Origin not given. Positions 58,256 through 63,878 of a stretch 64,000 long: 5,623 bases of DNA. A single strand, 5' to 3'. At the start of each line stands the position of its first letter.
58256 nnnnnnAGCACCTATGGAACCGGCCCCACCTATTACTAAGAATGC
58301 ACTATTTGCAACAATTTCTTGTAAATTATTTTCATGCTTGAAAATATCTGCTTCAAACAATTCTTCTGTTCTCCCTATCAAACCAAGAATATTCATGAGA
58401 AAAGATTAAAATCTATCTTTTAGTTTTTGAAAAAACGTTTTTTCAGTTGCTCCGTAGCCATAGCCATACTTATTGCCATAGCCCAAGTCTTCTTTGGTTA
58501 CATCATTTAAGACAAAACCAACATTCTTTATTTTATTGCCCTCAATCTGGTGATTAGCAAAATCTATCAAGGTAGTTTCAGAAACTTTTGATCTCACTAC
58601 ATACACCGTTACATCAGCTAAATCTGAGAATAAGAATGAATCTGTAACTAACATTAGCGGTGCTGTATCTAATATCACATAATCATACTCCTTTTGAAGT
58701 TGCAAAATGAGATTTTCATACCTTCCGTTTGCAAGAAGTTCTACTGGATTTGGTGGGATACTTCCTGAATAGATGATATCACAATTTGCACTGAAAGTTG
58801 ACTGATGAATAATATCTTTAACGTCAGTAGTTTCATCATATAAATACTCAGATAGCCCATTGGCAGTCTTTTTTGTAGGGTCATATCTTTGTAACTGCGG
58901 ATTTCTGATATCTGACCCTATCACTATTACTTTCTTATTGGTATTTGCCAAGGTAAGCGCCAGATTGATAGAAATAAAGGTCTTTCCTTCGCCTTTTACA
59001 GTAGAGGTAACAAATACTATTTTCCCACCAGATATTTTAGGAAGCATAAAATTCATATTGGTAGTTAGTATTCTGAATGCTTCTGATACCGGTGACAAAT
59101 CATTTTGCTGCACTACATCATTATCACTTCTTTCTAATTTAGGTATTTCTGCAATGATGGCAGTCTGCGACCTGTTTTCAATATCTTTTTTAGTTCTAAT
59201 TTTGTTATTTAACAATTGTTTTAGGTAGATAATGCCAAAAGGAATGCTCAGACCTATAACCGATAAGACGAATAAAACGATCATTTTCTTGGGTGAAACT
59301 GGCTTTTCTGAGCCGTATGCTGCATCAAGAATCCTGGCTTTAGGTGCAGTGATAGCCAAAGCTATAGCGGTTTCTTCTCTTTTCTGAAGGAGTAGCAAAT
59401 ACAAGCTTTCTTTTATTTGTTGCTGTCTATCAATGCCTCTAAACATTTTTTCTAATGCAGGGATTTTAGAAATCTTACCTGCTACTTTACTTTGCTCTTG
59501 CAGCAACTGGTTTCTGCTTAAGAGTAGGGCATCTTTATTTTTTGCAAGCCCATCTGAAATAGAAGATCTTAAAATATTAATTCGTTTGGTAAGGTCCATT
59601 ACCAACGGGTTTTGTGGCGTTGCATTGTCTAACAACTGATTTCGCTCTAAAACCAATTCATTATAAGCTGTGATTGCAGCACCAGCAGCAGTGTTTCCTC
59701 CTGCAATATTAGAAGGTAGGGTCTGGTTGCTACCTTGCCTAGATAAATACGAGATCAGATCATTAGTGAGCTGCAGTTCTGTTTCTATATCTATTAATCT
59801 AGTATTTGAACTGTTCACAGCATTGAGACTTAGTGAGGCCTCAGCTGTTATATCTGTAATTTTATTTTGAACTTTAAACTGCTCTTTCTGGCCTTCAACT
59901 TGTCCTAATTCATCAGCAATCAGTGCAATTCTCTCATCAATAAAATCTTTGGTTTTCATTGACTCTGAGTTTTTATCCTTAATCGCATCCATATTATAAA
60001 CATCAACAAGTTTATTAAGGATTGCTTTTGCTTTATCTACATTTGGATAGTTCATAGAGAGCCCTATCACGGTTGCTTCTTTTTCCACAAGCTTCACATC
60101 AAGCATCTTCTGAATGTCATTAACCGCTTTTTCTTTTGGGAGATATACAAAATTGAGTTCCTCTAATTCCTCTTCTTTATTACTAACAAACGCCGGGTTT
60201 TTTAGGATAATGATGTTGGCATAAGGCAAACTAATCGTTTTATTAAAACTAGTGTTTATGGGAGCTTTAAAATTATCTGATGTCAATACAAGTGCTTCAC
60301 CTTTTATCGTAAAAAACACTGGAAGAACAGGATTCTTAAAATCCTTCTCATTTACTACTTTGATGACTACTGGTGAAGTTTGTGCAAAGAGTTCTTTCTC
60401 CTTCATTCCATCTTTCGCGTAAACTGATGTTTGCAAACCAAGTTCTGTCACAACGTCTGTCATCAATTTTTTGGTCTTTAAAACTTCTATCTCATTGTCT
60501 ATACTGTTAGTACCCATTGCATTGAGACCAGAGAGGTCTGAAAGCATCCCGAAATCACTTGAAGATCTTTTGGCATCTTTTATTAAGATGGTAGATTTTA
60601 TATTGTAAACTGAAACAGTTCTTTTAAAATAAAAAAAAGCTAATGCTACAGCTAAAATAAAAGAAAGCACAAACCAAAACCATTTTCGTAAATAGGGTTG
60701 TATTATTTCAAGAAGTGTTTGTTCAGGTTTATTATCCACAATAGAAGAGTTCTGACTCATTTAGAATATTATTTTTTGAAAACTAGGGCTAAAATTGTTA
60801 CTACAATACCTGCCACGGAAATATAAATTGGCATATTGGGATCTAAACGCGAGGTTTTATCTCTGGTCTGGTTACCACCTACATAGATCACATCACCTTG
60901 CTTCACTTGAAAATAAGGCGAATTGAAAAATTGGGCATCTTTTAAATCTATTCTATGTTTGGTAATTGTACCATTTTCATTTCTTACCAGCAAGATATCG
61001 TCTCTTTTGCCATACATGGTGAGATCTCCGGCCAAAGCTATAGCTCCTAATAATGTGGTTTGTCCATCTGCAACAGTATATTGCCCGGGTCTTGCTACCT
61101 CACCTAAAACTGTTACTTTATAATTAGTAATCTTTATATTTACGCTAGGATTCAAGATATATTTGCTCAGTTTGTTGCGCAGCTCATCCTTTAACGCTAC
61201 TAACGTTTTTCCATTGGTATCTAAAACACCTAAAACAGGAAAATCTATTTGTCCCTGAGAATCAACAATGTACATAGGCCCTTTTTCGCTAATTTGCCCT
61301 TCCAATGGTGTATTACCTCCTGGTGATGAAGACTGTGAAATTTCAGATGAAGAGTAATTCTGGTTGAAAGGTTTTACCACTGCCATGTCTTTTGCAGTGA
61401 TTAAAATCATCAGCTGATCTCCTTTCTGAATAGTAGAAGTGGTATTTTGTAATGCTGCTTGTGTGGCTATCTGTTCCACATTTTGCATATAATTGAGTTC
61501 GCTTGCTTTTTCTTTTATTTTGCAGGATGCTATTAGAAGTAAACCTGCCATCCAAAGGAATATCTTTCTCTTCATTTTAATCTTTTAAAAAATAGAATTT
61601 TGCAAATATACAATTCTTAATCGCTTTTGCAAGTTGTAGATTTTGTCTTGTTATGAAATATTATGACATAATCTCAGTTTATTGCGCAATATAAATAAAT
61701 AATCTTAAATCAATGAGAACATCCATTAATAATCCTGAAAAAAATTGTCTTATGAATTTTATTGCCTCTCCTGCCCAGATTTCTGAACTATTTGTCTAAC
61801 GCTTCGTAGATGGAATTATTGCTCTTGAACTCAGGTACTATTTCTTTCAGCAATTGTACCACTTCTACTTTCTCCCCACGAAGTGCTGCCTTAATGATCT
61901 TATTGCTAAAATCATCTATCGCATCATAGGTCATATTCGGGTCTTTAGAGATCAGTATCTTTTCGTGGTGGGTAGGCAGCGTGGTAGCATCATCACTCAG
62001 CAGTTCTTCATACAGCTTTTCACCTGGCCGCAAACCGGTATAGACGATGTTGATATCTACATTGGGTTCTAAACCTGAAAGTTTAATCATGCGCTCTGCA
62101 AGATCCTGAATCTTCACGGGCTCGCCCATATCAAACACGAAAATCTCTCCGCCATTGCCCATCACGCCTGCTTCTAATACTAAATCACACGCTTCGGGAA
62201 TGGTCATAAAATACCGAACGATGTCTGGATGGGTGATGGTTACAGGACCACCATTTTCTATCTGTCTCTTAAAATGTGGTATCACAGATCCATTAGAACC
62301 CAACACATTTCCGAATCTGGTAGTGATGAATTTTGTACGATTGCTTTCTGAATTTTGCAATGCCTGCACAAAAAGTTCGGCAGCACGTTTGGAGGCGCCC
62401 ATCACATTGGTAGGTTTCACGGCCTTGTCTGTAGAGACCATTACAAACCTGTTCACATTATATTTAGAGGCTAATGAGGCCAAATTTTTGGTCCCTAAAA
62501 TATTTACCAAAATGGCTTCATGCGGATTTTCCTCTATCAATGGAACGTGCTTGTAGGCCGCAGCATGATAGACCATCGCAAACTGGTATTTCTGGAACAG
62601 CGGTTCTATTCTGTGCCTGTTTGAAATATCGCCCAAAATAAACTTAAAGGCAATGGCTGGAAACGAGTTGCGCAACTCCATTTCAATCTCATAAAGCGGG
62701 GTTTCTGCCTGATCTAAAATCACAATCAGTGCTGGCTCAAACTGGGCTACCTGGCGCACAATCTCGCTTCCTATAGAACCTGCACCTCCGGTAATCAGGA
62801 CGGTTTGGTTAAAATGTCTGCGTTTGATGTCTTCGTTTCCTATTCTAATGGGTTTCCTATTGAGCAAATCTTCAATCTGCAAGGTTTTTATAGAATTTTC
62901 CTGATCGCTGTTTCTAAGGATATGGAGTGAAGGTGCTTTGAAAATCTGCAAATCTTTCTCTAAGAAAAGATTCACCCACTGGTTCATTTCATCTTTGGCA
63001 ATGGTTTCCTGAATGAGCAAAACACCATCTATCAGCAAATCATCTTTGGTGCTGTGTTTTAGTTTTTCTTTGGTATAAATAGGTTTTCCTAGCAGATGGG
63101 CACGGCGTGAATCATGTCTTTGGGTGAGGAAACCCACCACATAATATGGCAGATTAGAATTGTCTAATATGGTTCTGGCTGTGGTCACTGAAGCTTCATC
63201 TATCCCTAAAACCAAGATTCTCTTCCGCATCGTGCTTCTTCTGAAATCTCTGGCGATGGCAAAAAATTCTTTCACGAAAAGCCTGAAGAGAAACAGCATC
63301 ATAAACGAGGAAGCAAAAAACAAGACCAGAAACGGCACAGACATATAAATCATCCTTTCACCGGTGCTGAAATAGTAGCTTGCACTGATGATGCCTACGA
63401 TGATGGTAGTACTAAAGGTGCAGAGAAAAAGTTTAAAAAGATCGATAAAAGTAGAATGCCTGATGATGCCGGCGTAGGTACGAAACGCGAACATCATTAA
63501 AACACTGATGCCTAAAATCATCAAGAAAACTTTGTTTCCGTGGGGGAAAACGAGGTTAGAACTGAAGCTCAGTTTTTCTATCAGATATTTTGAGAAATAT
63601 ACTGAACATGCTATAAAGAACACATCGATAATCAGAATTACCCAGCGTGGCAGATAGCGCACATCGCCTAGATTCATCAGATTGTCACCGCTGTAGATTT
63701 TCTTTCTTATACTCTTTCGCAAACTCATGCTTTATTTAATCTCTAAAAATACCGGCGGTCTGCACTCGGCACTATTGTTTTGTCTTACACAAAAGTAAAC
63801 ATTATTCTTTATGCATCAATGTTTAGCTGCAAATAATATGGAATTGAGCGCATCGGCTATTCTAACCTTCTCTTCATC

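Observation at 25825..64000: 38-kb co-directional polysaccharide locus combining at least four nucleotide-sugar pathways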

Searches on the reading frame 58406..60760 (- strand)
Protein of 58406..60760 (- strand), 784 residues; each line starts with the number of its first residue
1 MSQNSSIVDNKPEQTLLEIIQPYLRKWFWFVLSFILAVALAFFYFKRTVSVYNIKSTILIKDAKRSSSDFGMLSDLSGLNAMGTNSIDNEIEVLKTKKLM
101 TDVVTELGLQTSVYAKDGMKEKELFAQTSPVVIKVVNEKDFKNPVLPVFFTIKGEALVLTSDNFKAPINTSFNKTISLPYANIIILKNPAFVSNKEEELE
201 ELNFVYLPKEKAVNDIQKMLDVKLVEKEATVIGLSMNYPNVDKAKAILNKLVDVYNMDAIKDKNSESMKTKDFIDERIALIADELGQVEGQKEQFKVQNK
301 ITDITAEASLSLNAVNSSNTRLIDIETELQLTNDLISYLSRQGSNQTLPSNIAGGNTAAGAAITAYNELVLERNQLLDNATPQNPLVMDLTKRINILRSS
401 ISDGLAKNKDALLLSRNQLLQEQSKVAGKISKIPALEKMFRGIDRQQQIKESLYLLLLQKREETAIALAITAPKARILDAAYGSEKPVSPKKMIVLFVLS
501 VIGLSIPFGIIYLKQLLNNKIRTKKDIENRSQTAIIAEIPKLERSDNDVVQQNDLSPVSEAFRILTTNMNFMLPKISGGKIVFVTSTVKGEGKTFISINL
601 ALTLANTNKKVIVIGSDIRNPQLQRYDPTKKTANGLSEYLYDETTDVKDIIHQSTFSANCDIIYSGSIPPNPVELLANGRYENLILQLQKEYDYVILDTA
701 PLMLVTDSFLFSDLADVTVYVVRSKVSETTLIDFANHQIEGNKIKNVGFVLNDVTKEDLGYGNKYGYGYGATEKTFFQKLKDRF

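Call 6: search_protein_families(library=ncbifam, proteins=[window:58409-60760:-], max_evalue=1e-8)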
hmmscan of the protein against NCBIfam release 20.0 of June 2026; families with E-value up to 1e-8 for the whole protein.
window:58409-60760:- (784 aa): 8 families
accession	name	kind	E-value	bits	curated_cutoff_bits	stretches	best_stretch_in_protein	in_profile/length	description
NF008568.0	PRK11519.1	equivalog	9.5e-50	169.5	1068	1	411-767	343-710/720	tyrosine-protein kinase Wzc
NF007350.0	PRK09841.1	equivalog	2e-43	148.6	1248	2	558-770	511-721/726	tyrosine-protein kinase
TIGR01007.1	eps_fam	subfamily_domain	2.8e-41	141.3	108.05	1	560-768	1-204/204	polysaccharide biosynthesis tyrosine autokinase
TIGR01005.1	eps_transp_fam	subfamily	3.1e-38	131.5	411.7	2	558-775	526-735/754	exopolysaccharide transport protein family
TIGR03018.1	pepcterm_TyrKin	hypoth_equivalog_domain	3.9e-33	114.5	230.65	1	553-747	6-204/207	XrtA-associated tyrosine autokinase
TIGR03029.1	EpsG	equivalog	1e-23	83.9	313.8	1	553-753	78-274/274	chain length determinant protein tyrosine kinase EpsG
TIGR03007.1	pepcterm_ChnLen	equivalog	4.6e-19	68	278.85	1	421-552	338-473/498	XrtA system polysaccharide chain length determinant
TIGR01969.1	minD_arch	subfamily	4.6e-09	35.8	201.75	0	581-758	2-174/251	cell division ATPase MinD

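Call 12: find_encoding_contigs(protein=window:58406-60760:-, flank=10000, max_places=6)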
Protein window:58406-60760:- (784 aa): no gene with exactly this product is on record in the collection.

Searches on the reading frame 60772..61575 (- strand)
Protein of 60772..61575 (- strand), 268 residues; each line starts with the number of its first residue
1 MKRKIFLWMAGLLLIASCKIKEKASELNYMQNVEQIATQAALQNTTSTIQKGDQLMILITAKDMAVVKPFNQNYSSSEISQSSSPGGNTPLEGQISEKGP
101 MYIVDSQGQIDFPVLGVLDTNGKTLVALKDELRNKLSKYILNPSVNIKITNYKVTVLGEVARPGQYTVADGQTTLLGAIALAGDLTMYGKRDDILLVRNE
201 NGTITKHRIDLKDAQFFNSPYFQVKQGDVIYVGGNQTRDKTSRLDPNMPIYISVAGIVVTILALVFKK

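Call 6: search_protein_families(library=ncbifam, proteins=[window:60772-61575:-], max_evalue=1e-8)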
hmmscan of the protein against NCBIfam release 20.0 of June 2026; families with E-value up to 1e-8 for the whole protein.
window:60772-61575:- (268 aa): 4 families
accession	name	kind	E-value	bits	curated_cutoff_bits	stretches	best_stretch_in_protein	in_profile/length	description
NF041843.1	EpsY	equivalog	1.2e-17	63.8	320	1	104-232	77-210/211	exopolysaccharide export protein EpsY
TIGR03028.1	EpsE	equivalog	5.8e-17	61.8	262.65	1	104-233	26-160/239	polysaccharide export protein EpsE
NF011658.0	PRK15078.1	subfamily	4e-15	55.5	333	1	103-236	119-253/380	polysaccharide export protein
TIGR03027.2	pepcterm_export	equivalog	3.3e-14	52.9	180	1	104-231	27-163/169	XrtA/PEP-CTERM system exopolysaccharide export protein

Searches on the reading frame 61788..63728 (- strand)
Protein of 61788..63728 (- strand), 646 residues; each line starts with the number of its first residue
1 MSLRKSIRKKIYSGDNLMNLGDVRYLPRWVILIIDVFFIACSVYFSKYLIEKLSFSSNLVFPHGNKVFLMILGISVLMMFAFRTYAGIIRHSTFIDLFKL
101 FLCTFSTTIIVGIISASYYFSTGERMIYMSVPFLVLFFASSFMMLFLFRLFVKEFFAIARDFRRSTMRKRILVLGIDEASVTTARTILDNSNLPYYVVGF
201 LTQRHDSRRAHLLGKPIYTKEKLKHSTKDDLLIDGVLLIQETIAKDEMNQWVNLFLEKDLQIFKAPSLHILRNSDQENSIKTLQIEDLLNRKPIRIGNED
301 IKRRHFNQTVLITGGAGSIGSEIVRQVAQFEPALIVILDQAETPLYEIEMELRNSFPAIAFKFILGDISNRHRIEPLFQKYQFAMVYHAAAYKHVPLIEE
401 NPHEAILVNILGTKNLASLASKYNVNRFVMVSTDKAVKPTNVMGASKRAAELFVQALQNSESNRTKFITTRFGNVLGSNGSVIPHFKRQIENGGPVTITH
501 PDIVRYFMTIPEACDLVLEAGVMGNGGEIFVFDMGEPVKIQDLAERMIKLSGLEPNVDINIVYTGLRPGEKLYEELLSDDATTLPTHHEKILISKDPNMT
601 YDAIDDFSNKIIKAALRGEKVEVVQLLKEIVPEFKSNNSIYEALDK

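Call 6: search_protein_families(library=ncbifam, proteins=[window:61791-63728:-], max_evalue=1e-8)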
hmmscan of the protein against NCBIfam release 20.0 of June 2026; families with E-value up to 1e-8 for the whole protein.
window:61791-63728:- (646 aa): 13 families
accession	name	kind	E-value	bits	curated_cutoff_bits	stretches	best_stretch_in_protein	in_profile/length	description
TIGR03589.1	PseB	equivalog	7e-59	199.4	407.75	1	307-592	4-277/324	UDP-N-acetylglucosamine 4,6-dehydratase (inverting)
TIGR04130.1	FnlA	equivalog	3.5e-50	170.8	730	1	307-580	4-268/337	UDP-N-acetylglucosamine 4,6-dehydratase/5-epimerase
TIGR01179.1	galE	equivalog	2.1e-18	66.3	262.3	1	310-479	2-180/332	UDP-glucose 4-epimerase GalE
TIGR01181.1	dTDP_gluc_dehyt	equivalog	1.3e-17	63.9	365.1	1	310-569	2-276/321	dTDP-glucose 4,6-dehydratase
TIGR03025.1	EPS_sugtrans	subfamily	1.4e-16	60.8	295.55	1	34-273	2-229/445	exopolysaccharide biosynthesis polyprenyl glycosylphosphotransferase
TIGR01214.1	rmlD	equivalog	1.8e-13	50.2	224.05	1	309-457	1-138/285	dTDP-4-dehydrorhamnose reductase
TIGR02622.1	CDP_4_6_dhtase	equivalog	1.7e-11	43.9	278.45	1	307-506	4-226/352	CDP-glucose 4,6-dehydratase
TIGR03022.1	WbaP_sugtrans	subfamily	4.8e-11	42.6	403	1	32-292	2-253/456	undecaprenyl-phosphate galactose phosphotransferase WbaP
TIGR03023.1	WcaJ_sugtrans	equivalog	5.5e-11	42.4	410.75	1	34-284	2-246/453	undecaprenyl-phosphate glucose phosphotransferase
NF007582.0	PRK10217.1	equivalog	9.7e-11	41.3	698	1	309-423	3-115/355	dTDP-glucose 4,6-dehydratase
NF007490.0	PRK10084.1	subfamily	2.3e-09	36.7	649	1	310-424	3-115/361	dTDP-glucose 4,6-dehydratase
NF045894.1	PKS_plus_SDR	equivalog_domain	2.9e-09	35.1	1740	1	303-465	1153-1323/1515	type I polyketide synthase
TIGR02197.1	heptose_epim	equivalog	4.3e-09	36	274.6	0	310-496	1-198/316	ADP-glyceromanno-heptose 6-epimerase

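Call 50: find_encoding_contigs(protein=window:61788-63728:-, flank=10000, max_places=4)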
Protein window:61788-63728:- (646 aa): 2 contigs read that carry it; 2 places shown.
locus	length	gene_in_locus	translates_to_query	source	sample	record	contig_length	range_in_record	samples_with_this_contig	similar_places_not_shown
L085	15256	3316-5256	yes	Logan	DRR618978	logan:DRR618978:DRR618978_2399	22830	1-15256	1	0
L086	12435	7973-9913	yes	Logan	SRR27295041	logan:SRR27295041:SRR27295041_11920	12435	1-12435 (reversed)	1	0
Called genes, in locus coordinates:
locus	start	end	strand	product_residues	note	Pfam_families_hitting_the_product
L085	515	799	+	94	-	-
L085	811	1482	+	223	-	PF02397:Bac_transf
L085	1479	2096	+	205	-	PF17836:PglD_N, PF25087:GMPPB_C (faint), PF25084:LbH_EIF2B (weak), PF00132:Hexapep (weak)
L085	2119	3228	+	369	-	PF01041:DegT_DnrJ_EryC1, PF00155:Aminotran_1_2 (weak), PF01212:Beta_elim_lyase (weak)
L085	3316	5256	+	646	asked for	PF13727:CoA_binding_3 (weak), PF00106:adh_short (weak), PF01073:3Beta_HSD, PF01370:Epimerase, PF02719:Polysacc_synt_2, PF04321:RmlD_sub_bind, PF08659:KR (weak), PF16363:GDP_Man_Dehyd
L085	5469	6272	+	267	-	PF02563:Poly_export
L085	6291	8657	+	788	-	PF02706:Wzz (weak), PF13807:GNVR, PF13614:AAA_31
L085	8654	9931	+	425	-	PF01943:Polysacc_synt, PF13440:Polysacc_synt_3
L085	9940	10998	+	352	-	PF14897:EpsG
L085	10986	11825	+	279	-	PF00535:Glycos_transf_2 (weak)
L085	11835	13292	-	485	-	PF12708:Pect-lyase_RHGA_epim (weak), PF13229:Beta_helix (faint)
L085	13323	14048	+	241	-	PF00535:Glycos_transf_2, PF10111:Glyco_tranf_2_2, PF13641:Glyco_tranf_2_3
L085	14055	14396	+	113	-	PF01050:MannoseP_isomer, PF07883:Cupin_2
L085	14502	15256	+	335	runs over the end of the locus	PF01073:3Beta_HSD, PF01370:Epimerase, PF02719:Polysacc_synt_2 (faint), PF16363:GDP_Man_Dehyd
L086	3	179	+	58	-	?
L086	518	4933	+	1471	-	PF20009:GEVED, PF21471:Reelin_subrepeat-B (faint), PF00041:fn3 (faint), PF20009:GEVED, PF19081:Ig_7, PF18962:Por_Secre_tail (weak)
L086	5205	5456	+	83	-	-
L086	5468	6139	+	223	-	PF02397:Bac_transf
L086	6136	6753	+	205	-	PF17836:PglD_N, PF25087:GMPPB_C (faint), PF25084:LbH_EIF2B (weak), PF00132:Hexapep (weak)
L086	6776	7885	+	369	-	PF01041:DegT_DnrJ_EryC1, PF00155:Aminotran_1_2 (weak), PF01212:Beta_elim_lyase (weak)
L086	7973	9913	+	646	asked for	PF13727:CoA_binding_3 (weak), PF00106:adh_short (weak), PF01073:3Beta_HSD, PF01370:Epimerase, PF02719:Polysacc_synt_2, PF04321:RmlD_sub_bind, PF08659:KR (weak), PF16363:GDP_Man_Dehyd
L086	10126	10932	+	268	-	PF02563:Poly_export, PF10531:SLBB (weak), PF22461:SLBB_2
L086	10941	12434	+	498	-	?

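Call 59: search_protein_families(library=ncbifam, proteins=[L086:5468-6136:+, L086:6136-6750:+, L086:6776-7882:+, L086:5205-5453:+], max_evalue=1)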
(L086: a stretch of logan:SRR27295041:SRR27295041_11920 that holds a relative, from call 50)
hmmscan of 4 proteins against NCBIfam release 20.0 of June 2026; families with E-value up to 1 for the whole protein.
L086:5468-6136:+ (223 aa): 10 families
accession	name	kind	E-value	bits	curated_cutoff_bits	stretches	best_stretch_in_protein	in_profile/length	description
TIGR03025.1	EPS_sugtrans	subfamily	1.1e-70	239.1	295.55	1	10-206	240-443/445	exopolysaccharide biosynthesis polyprenyl glycosylphosphotransferase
TIGR03023.1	WcaJ_sugtrans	equivalog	6.4e-60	203.7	410.75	1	9-205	244-450/453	undecaprenyl-phosphate glucose phosphotransferase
TIGR03022.1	WbaP_sugtrans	subfamily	4.9e-53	181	403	2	100-206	348-454/456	undecaprenyl-phosphate galactose phosphotransferase WbaP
NF052601.1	undeca_RfbP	equivalog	1.4e-46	158.7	330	2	98-205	132-239/244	undecaprenyl-phosphate galactose phosphotransferase family protein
TIGR03013.1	EpsB_2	subfamily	1.6e-43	149.4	393.35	1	13-206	240-441/443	TIGR03013 family XrtA/PEP-CTERM system glycosyltransferase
NF041877.1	EPS_EpsZ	equivalog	4.7e-40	137.6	800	1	26-206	264-457/459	exopolysaccharide biosynthesis polyisoprenyl-phosphate hexose-1-phosphate transferase EpsZ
NF007518.0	PRK10124.1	equivalog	7.1e-39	133.8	684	1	23-205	269-461/464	undecaprenyl-phosphate glucose phosphotransferase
NF050817.1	PolSacchBiosHfsE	equivalog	2.7e-34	118.7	750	1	25-201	269-459/467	polysaccharide biosynthesis protein HfsE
NF011751.0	PRK15204.1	equivalog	6.9e-30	104.1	907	2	97-206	365-474/476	undecaprenyl-phosphate galactose phosphotransferase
NF045514.1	glycotran_HepC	equivalog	2e-26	92.6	140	1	5-135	95-212/220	heterocyst development glycosyltransferase HepC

L086:6136-6750:+ (205 aa): 55 families (the best 25 are shown)
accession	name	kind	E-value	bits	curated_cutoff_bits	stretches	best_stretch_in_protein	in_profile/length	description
TIGR03570.1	NeuD_NnaD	subfamily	8.8e-64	214.8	160.8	1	1-194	2-202/202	NeuD/PglB/VioB family sugar acetyltransferase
TIGR03532.1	DapD_Ac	equivalog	1.8e-16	60.4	231.75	1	85-203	92-218/231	2,3,4,5-tetrahydropyridine-2,6-dicarboxylate N-acetyltransferase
NF041874.1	EPS_EpsC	equivalog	9.2e-16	58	150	1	64-197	28-165/168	serine O-acetyltransferase EpsC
TIGR01172.1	cysE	equivalog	1.6e-15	57.5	210.65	1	71-194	35-162/162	serine O-acetyltransferase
NF003657.0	PRK05289.1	equivalog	1.3e-14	54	226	2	111-195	108-192/264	acyl-ACP--UDP-N-acetylglucosamine O-acyltransferase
NF010935.0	PRK14355.1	equivalog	2.7e-13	49.3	718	2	82-155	259-330/459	bifunctional UDP-N-acetylglucosamine diphosphorylase/glucosamine-1-phosphate N-acetyltransferase GlmU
NF050158.1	CarbAnhydGPos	equivalog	3.2e-13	49.7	250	1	91-202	27-146/172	gamma carbonic anhydrase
NF002060.0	PRK00892.1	subfamily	3.5e-13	49.4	207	2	85-144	125-184/345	UDP-3-O-(3-hydroxymyristoyl)glucosamine N-acyltransferase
TIGR01852.1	lipid_A_lpxA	equivalog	3.9e-13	49.2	231.05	1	108-195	100-187/254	acyl-ACP--UDP-N-acetylglucosamine O-acyltransferase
NF007076.0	PRK09527.1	equivalog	5.6e-13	48.8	347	2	151-202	135-188/203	galactoside O-acetyltransferase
NF010934.1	PRK14354.1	equivalog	3.6e-12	45.5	450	2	60-138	232-308/447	bifunctional UDP-N-acetylglucosamine diphosphorylase/glucosamine-1-phosphate N-acetyltransferase GlmU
NF058585.1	HptprglPActTf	PfamEq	3.7e-12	46.1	300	1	98-203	66-164/172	heptaprenylglyceryl phosphate O-acetyltransferase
TIGR01853.1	lipid_A_lpxD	equivalog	4.9e-12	45.4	242.5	2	66-158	79-171/325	UDP-3-O-(3-hydroxymyristoyl)glucosamine N-acyltransferase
NF008349.0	PRK11132.1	equivalog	6.6e-12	45.1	397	1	72-198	116-246/273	serine O-acetyltransferase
NF007499.0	PRK10092.1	equivalog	1.7e-11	44.2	314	2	109-197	93-181/183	maltose O-acetyltransferase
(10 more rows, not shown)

L086:6776-7882:+ (369 aa): 20 families
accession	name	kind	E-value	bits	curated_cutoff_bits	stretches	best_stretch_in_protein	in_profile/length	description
TIGR04181.1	NHT_00031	hypoth_equivalog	4.5e-110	367.9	420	1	3-345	10-359/359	LegC family aminotransferase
TIGR03588.1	PseC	equivalog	3.2e-69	233.7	423.5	1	21-364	28-380/380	UDP-4-amino-4,6-dideoxy-N-acetyl-beta-L-altrosamine transaminase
TIGR04427.1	PLP_DesI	equivalog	2.3e-50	171.9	650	1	9-360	38-379/390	dTDP-4-dehydro-6-deoxyglucose aminotransferase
NF008658.2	PRK11658.1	equivalog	6.8e-48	163.2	631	1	2-364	13-377/379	UDP-4-amino-4-deoxy-L-arabinose aminotransferase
NF008687.0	PRK11706.1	equivalog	1.7e-46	158.7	375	1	3-362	11-372/375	dTDP-4-amino-4,6-dideoxygalactose transaminase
NF011936.0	PRK15407.1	equivalog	2.2e-40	138.7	423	2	6-199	49-242/440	lipopolysaccharide biosynthesis protein RfbH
TIGR02379.1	ECA_wecE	subfamily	6.6e-36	123.9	434.85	1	3-360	11-371/376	dTDP-4-amino-4,6-dideoxy-D-glucose transaminase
NF006810.0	PRK09331.1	subfamily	9.1e-05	21.4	301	1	23-158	65-203/397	Sep-tRNA:Cys-tRNA synthetase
NF005588.0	PRK07309.1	equivalog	9.7e-05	21.4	576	1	39-152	91-206/391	pyridoxal phosphate-dependent aminotransferase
TIGR01977.1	am_tr_V_EF2568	hypoth_equivalog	0.0026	16.8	377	1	32-197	53-217/376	cysteine desulfurase family protein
NF006488.0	PRK08912.1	equivalog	0.0026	16.7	498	1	38-110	86-157/387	aminotransferase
NF004770.0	PRK06108.1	subfamily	0.0034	16.3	422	1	38-109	95-167/396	pyridoxal phosphate-dependent aminotransferase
NF052286.1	ecto_TF_EhuR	exception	0.0043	15.7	480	1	42-153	161-271/458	MocR-like ectoine utilization transcription factor EhuR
NF005817.0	PRK07683.1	equivalog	0.04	12.6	575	1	39-110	89-159/387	aminotransferase A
NF005394.0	PRK06939.1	equivalog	0.045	12.5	460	1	27-158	91-217/397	glycine C-acetyltransferase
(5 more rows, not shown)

L086:5205-5453:+ (83 aa): 0 families
